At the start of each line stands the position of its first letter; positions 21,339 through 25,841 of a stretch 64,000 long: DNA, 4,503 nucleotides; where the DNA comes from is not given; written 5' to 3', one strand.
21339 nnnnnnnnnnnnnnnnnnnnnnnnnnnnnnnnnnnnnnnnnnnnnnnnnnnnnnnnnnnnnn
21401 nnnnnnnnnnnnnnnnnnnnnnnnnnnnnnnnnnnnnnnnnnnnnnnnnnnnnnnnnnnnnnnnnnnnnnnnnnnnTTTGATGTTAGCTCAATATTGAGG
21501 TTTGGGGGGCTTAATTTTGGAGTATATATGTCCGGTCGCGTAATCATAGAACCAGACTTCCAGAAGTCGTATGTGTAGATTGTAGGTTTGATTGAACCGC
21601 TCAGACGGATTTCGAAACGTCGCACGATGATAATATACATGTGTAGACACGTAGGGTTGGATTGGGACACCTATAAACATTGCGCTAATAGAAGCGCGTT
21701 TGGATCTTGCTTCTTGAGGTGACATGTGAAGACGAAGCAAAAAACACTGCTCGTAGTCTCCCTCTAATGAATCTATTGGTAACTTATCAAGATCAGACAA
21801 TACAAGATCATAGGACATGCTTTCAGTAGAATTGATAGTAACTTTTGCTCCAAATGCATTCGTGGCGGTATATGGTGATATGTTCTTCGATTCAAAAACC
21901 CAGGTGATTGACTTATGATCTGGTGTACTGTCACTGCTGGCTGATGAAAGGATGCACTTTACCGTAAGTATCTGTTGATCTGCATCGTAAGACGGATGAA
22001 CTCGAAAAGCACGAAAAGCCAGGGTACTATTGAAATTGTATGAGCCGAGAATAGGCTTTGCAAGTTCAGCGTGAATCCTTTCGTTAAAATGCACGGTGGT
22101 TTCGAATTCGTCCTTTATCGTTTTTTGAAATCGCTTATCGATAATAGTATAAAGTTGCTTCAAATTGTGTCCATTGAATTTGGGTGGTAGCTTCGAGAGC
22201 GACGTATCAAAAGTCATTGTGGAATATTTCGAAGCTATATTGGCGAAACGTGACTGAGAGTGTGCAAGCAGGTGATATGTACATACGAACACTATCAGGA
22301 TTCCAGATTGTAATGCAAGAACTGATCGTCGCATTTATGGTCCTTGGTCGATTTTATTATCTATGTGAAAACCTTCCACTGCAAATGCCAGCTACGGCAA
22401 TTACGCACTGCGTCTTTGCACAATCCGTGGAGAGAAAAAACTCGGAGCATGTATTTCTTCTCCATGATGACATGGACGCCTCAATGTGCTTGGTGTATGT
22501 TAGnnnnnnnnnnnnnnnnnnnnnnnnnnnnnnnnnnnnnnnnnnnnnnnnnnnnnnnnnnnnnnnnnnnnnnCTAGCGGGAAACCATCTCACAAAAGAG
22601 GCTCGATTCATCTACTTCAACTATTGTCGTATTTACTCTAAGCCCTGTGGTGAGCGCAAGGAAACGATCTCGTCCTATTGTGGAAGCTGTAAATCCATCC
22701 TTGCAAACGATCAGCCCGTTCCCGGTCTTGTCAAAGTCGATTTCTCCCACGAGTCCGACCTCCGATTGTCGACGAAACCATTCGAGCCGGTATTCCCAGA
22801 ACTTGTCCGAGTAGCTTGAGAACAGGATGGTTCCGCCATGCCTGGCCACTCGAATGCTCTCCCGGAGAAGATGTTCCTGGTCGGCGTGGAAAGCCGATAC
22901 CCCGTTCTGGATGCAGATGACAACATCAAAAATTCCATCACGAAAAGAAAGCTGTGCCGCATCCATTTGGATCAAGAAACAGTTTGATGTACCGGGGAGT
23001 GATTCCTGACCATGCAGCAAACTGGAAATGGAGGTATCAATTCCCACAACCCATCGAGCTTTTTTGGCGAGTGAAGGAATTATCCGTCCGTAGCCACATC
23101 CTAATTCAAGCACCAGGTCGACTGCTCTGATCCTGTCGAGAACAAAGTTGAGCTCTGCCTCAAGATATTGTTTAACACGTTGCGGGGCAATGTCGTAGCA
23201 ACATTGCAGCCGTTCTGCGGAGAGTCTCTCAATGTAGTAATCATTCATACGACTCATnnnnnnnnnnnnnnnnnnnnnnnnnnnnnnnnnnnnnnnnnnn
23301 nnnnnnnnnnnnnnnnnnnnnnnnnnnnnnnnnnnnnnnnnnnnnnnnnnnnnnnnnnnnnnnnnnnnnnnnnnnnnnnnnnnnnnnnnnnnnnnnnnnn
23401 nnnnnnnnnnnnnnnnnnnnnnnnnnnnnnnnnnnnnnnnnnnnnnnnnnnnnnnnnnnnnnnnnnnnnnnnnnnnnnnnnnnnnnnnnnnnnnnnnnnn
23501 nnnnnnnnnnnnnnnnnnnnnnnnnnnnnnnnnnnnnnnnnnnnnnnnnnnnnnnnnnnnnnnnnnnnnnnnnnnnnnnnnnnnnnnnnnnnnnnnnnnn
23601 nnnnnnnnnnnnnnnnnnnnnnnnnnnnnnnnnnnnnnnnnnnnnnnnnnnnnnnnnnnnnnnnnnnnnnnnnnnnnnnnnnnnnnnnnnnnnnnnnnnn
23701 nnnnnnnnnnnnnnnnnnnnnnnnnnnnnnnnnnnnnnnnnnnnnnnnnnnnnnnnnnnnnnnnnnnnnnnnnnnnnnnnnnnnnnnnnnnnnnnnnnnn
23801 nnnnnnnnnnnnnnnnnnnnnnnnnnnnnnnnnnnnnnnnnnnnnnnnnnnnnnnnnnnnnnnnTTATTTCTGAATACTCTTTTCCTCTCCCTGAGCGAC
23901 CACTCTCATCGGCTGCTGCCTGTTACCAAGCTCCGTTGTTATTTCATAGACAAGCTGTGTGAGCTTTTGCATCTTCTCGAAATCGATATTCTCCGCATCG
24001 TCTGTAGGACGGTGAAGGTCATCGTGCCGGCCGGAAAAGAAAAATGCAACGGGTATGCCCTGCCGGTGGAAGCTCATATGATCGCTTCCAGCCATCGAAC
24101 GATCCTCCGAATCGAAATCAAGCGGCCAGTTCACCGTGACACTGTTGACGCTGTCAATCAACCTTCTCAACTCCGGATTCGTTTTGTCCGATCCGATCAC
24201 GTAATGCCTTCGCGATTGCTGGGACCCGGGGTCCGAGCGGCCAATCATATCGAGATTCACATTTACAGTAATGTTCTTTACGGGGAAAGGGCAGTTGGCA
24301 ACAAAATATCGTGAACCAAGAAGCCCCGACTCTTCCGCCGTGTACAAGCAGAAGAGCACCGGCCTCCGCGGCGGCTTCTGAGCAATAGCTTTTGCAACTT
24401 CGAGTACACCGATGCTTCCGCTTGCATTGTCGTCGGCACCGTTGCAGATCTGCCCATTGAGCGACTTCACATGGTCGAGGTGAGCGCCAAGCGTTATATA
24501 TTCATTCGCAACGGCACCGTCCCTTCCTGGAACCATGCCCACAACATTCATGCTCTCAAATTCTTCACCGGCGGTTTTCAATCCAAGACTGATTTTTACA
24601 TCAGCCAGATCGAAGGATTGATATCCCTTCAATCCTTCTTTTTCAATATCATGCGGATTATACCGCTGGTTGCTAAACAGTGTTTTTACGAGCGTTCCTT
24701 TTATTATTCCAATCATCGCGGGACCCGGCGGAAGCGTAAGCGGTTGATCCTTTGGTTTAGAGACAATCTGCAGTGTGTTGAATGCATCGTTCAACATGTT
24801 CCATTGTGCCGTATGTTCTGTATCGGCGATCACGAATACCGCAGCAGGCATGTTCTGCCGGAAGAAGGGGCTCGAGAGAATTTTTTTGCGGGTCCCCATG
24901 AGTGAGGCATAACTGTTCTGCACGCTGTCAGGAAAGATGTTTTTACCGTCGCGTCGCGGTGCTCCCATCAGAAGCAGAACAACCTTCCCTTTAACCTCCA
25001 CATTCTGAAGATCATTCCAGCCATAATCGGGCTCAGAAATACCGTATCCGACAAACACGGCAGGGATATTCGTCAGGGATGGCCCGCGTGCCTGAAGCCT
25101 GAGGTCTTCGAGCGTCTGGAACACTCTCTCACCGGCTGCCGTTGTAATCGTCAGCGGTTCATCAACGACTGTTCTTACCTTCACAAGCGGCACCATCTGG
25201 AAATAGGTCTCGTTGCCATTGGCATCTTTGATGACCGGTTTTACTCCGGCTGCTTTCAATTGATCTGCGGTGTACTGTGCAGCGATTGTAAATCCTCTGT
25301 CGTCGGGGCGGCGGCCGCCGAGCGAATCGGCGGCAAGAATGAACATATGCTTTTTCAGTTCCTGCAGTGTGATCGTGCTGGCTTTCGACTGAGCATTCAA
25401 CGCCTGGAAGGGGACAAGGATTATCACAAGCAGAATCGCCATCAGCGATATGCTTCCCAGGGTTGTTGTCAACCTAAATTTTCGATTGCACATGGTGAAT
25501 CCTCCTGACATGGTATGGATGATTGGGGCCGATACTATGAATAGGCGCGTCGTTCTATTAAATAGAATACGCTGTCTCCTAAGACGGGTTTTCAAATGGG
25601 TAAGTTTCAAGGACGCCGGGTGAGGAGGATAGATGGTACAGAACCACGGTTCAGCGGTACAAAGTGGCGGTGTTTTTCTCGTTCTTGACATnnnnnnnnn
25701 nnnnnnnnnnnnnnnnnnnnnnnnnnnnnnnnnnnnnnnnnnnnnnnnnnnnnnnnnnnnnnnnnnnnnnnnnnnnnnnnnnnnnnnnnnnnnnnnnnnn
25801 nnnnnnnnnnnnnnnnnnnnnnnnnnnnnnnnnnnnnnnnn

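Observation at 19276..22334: OLD-family ATPase/Toprim nuclease with two unknown upstream genes, a candidate new OLD-associated module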

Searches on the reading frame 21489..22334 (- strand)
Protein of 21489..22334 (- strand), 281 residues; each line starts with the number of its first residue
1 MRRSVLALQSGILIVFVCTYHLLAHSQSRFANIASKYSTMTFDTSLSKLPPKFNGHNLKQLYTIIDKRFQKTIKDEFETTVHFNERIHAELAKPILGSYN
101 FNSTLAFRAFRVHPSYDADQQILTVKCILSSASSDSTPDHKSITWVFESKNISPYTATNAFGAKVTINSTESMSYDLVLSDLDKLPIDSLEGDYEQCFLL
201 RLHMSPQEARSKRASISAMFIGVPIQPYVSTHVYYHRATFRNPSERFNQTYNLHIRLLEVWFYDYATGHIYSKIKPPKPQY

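Call 3: search_protein_families(library=pfam, proteins=[window:21489-22334:-], max_evalue=0.1)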
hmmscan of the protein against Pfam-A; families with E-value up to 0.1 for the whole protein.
window:21489-22334:- (281 aa): 0 families

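Call 4: search_protein_families(library=padloc, proteins=[window:21489-22334:-], max_evalue=0.1)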
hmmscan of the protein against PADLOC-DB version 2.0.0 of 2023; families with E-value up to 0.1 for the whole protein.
window:21489-22334:- (281 aa): 0 families

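Call 11: find_homologous_proteins(query=window:21489-22334:-)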
Query window:21489-22334:- (281 aa): 4 proteins with E <= 0.001 among 308 candidates.
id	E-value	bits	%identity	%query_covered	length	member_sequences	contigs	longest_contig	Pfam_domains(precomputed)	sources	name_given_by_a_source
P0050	3.4e-38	150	36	90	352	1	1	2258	-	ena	-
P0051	6.4e-22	96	31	84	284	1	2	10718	-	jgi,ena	-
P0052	6.2e-8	51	28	84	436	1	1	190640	-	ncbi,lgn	-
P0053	8.7e-6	44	25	90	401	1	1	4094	PF14559.13,PF00515.35,PF13424.13,PF21033.5,PF13432.13,PF13181.13,PF07719.24,PF13174.13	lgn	-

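Call 20: find_encoding_contigs(protein=P0051, flank=5000, max_places=2)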
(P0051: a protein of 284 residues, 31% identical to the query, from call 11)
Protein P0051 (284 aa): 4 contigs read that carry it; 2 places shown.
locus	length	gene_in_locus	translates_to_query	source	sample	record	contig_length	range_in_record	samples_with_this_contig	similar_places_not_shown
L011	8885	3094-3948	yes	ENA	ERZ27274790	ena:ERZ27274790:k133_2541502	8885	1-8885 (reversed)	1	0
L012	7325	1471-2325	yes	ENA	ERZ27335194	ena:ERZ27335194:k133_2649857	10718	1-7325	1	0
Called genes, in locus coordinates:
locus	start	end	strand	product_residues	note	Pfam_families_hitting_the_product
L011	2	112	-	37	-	?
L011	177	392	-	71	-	-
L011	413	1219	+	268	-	-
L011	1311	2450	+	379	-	PF00589:Phage_integrase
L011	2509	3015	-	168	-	-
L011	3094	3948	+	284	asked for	-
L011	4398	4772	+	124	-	-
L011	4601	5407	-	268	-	PF00106:adh_short, PF08659:KR, PF13561:adh_short_C2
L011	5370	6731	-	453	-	PF07690:MFS_1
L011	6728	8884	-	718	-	?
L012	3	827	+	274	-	?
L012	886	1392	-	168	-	-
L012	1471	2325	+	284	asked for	-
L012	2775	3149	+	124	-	-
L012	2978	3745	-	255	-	PF00106:adh_short, PF08659:KR, PF13561:adh_short_C2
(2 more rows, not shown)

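Call 21: find_encoding_contigs(protein=P0052, flank=5000, max_places=1)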
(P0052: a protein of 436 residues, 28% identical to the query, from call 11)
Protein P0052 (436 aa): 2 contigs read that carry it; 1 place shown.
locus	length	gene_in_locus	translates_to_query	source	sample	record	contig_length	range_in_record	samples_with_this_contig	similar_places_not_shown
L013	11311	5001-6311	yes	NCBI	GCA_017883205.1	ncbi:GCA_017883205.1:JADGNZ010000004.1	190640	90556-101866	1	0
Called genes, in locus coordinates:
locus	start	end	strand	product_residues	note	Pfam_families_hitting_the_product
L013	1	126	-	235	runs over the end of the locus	-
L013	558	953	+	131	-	-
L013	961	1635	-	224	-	-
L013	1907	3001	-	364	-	-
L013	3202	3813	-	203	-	PF01844:HNH (weak)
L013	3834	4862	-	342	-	PF14022:DUF4238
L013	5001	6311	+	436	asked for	-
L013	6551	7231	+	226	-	-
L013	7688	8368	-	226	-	PF03372:Exo_endo_phos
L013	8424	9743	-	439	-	-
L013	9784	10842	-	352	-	PF00296:Bac_luciferase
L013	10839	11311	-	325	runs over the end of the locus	-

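Call 31: search_protein_families(library=ncbifam, proteins=[window:21489-22334:-], max_evalue=0.1)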
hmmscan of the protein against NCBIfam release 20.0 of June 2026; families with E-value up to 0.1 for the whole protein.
window:21489-22334:- (281 aa): 0 families

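Call 55: predict_structure(alignment_id=A4)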
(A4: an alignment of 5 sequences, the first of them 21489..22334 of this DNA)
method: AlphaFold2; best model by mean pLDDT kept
length: 281 residues; sequences in the alignment: 5
mean_pLDDT: 78.8   pTM: 0.73
mean pLDDT of the five models: 78.8, 78.6, 78.1, 77.3, 77.3
residues with pLDDT >= 90: 71; 70-90: 148; 50-70: 31; < 50: 31
segments of 3 or more residues with pLDDT < 50: 1-4, 8-11, 21-34, 134-136
pLDDT, mean of each block of 10 residues (from residue 1): 48 50 43 57 87 88 84 74 82 77 87 91 91 55 77 83 86 89 77 73 94 92 89 85 87 91 94 82 43
secondary structure, 60 per line:
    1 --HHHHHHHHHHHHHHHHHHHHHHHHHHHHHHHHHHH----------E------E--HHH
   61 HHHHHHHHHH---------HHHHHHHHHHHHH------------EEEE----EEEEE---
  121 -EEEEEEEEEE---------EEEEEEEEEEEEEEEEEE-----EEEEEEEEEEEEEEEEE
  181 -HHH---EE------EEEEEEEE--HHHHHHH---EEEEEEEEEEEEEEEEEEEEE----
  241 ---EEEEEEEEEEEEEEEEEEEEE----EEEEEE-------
elements in order: H3-37 H58-70 H80-92 E105-108 E113-117 E122-131 E141-158 E164-180 E196-203 H206-212 E216-236 E244-264 E269-274

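Call 98: fold_search(model_id=the predicted structure, library=pdb)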
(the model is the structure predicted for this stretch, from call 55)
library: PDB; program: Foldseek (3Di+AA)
matches with E <= 10: 745; with E <= 0.001: 0
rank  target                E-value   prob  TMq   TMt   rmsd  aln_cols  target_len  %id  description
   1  5odn_B                1.0e-02  0.44  0.13  0.25  16.0       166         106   11  Salinibacter ruber Single-Strand Binding protein (released 2018-08-01)
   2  9mhk_A                2.3e-02  0.21  0.14  0.15  16.7       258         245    8  The structure of Zcp triple mutant H29A, H31A, H142A (released 2025-12-17)
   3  9mhi_A                3.0e-02  0.20  0.14  0.15  16.7       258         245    7  The structure of SeMet substituted Zcp (released 2025-12-17)
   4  9dei_H                3.7e-02  0.25  0.13  0.24  14.4       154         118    6  Trypanosoma brucei mitochondrial RNA-editing catalytic complex 1, U-deletion (RECC1) (released 2026-01-21)
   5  2vw9_A                4.2e-02  0.28  0.12  0.23  16.0       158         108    6  Single stranded DNA binding protein complex from Helicobacter pylori (released 2009-06-02)
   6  5odn_G                4.7e-02  0.33  0.11  0.26  15.9       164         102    9  Salinibacter ruber Single-Strand Binding protein (released 2018-08-01)
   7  9mhj_B                4.7e-02  0.18  0.14  0.16  16.6       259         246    7  The structure of native Zcp (released 2025-12-17)
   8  9dei_P                5.0e-02  0.23  0.12  0.22  15.0       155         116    6  Trypanosoma brucei mitochondrial RNA-editing catalytic complex 1, U-deletion (RECC1) (released 2026-01-21)
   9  5odn_F                5.5e-02  0.25  0.13  0.27  17.1       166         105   10  Salinibacter ruber Single-Strand Binding protein (released 2018-08-01)
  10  5yun_D                5.5e-02  0.14  0.11  0.22  17.3       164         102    8  Crystal structure of SSB complexed with myc (released 2018-10-10)
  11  5yun_A                5.9e-02  0.13  0.12  0.22  16.1       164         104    7  Crystal structure of SSB complexed with myc (released 2018-10-10)
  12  5xgt_B                6.6e-02  0.16  0.13  0.25  16.3       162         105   12  Crystal structure of the N-terminal domain of Staphylococcus aureus single-stranded DNA-binding protein SsbA at 1.82 a (released 2017-08-09)
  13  1viu_A                6.6e-02  0.15  0.14  0.19  18.1       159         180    9  Crystal structure of putative ADP ribose pyrophosphatase (released 2003-12-30)
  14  5yun_C                8.7e-02  0.14  0.12  0.23  17.2       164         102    8  Crystal structure of SSB complexed with myc (released 2018-10-10)
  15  8jx2_A                8.7e-02  0.08  0.11  0.10  24.8       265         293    5  alpha-Hemolysin(G122S/K147R)-SpyTag/SpyCatcher head to head 14-mer (released 2024-07-03)
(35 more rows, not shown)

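Call 100: search_protein_families(library=phrogs, proteins=[window:21489-22334:-], max_evalue=0.01)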
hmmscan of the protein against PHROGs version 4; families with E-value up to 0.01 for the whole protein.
window:21489-22334:- (281 aa): 1 family
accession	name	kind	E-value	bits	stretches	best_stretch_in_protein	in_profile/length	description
phrog_13753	-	unknown function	7.8e-08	33.1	1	134-273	119-254/263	-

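Call 102: fold_search(model_id=the predicted structure, library=viral)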
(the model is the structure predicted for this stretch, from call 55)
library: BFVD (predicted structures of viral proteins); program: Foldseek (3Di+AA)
matches with E <= 10: 531; with E <= 0.001: 1
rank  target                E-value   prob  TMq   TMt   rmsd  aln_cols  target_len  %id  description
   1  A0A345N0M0            6.2e-04  0.57  0.13  0.17  18.1       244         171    9  (no name in the UniProt tables at hand)
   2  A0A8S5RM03            2.7e-03  0.60  0.13  0.17  14.4       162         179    9  Single strand binding protein [virus sp. ctQiC1]
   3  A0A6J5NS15            4.7e-03  0.25  0.10  0.15  18.2       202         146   12  Ssb Single-stranded DNA-binding protein [uncultured Caudovirales phage]
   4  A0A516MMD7            4.9e-03  0.38  0.13  0.20  17.0       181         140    7  (no name in the UniProt tables at hand)
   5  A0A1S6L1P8            5.5e-03  0.20  0.13  0.12  22.7       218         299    6  (no name in the UniProt tables at hand)
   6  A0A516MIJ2            9.6e-03  0.38  0.12  0.17  15.2       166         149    7  (no name in the UniProt tables at hand)
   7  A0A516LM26            1.0e-02  0.63  0.15  0.24  15.9       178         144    7  (no name in the UniProt tables at hand)
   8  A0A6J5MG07            1.0e-02  0.33  0.12  0.19  14.2       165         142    7  Single-stranded DNA-binding protein [uncultured Caudovirales phage]
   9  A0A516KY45            1.1e-02  0.44  0.12  0.19  13.8       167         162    8  (no name in the UniProt tables at hand)
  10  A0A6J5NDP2            1.7e-02  0.38  0.16  0.16  12.6       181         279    8  Uncharacterized protein [uncultured Caudovirales phage]
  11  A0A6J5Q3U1            1.7e-02  0.35  0.13  0.24  18.6       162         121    9  Uncharacterized protein [uncultured Caudovirales phage]
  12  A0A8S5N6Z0            1.8e-02  0.57  0.20  0.10  15.8       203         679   10  Prohead protease [Siphoviridae sp. ctjel6]
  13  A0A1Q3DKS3            1.8e-02  0.12  0.10  0.13  20.8       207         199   10  Uncharacterized protein [Chionoecetes opilio bacilliform virus]
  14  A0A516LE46            2.5e-02  0.41  0.14  0.27  16.0       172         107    8  (no name in the UniProt tables at hand)
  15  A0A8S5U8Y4            2.6e-02  0.21  0.11  0.18  17.7       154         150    6  Uncharacterized protein [Siphoviridae sp. ctnMR5]
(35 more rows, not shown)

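Call 103: search_protein_families(library=ncbifam, proteins=[L011:1311-2450:+], max_evalue=0.001)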
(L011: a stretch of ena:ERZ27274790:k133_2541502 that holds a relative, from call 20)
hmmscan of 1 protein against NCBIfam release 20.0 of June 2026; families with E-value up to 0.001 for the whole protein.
L011:1311-2450:+ (379 aa): 7 families
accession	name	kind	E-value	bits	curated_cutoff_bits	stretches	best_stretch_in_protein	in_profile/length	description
NF040815.2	recomb_XerA_Arch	equivalog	8.6e-11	41.9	220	2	88-242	24-172/263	site-specific tyrosine recombinase/integron integrase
TIGR02224.1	recomb_XerC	equivalog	7.4e-08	32.1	335.15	1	142-354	88-285/295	tyrosine recombinase XerC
NF007371.0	PRK09871.1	subfamily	1.1e-07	31.6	222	1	159-240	5-85/198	tyrosine-type DNA invertase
TIGR02225.1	recomb_XerD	equivalog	1.4e-05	24.6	329.6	1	144-349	87-277/290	site-specific tyrosine recombinase XerD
NF003462.0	PRK05084.1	equivalog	2.8e-05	23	267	0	307-360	305-358/360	tyrosine recombinase XerS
TIGR02249.1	integrase_gron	subfamily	3.2e-05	23.4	265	0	153-246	94-181/315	integron integrase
NF002331.0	PRK01287.1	subfamily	3.2e-05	23.1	371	1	191-347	173-313/365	site-specific tyrosine recombinase XerC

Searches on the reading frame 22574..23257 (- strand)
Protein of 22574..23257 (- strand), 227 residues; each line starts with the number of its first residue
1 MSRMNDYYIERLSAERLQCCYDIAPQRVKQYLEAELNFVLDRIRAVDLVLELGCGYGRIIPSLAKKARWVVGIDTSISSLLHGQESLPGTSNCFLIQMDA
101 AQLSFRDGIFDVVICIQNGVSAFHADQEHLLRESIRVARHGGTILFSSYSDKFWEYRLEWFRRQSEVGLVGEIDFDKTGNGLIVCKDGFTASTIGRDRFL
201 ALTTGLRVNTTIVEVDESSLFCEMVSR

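Call 3: search_protein_families(library=pfam, proteins=[window:22574-23257:-], max_evalue=0.1)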
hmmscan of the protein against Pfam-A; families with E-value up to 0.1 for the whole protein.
window:22574-23257:- (227 aa): 10 families
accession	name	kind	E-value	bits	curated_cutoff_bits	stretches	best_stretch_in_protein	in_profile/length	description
PF13649.12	Methyltransf_25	-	3.3e-16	60.2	27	1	49-142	1-97/97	Methyltransferase domain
PF08241.18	Methyltransf_11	-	7.4e-15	55.8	21.2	1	50-146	1-95/95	Methyltransferase domain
PF13847.12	Methyltransf_31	-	9e-11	42.1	27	1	49-150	7-113/145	Methyltransferase domain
PF08242.18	Methyltransf_12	-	9.5e-09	36.3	30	1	50-143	1-97/98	Methyltransferase domain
PF13489.12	Methyltransf_23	-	1.7e-07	31.5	27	1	28-155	5-124/164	Methyltransferase domain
PF01209.24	Ubie_methyltran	-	5.6e-06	26.3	20.1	1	48-148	50-153/233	ubiE/COQ5 methyltransferase family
PF07021.18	MetW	-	7.2e-05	22.9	21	1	35-159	3-120/193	Methionine biosynthesis protein MetW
PF05148.21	Methyltransf_8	-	0.024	15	27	1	47-154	74-164/219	Hypothetical methyltransferase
PF03141.22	Methyltransf_29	-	0.068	12.2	23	0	28-148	98-219/506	Putative S-adenosyl-L-methionine-dependent methyltransferase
PF05175.20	MTS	-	0.072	13.2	23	1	48-144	34-136/170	Methyltransferase small domain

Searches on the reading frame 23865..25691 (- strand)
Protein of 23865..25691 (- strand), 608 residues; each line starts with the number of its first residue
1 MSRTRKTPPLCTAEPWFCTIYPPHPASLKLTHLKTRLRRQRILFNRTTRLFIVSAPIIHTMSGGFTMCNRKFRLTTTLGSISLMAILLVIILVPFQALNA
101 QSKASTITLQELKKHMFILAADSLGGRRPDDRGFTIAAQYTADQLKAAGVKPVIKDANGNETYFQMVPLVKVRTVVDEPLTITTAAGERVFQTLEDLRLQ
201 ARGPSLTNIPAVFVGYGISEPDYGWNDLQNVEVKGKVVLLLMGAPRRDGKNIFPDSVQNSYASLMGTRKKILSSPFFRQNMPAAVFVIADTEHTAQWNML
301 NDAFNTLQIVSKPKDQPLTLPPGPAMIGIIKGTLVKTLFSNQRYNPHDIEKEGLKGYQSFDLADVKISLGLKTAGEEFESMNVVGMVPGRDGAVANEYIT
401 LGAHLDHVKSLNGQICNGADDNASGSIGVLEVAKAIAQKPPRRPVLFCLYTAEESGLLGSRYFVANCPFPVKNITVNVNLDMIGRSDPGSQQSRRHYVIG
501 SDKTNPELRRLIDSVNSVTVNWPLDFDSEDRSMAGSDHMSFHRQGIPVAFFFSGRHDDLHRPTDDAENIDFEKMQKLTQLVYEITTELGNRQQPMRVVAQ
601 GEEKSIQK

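Call 30: search_protein_families(library=pfam, proteins=[window:23865-25691:-], max_evalue=0.01)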
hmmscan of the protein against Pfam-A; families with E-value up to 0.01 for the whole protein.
window:23865-25691:- (608 aa): 2 families
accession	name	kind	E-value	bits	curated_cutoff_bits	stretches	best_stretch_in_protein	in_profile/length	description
PF04389.22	Peptidase_M28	-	1e-40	140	21.3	1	382-583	1-191/193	Peptidase family M28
PF01546.33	Peptidase_M20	-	9.8e-09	35.8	24.6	1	417-584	31-203/206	Peptidase family M20/M25/M40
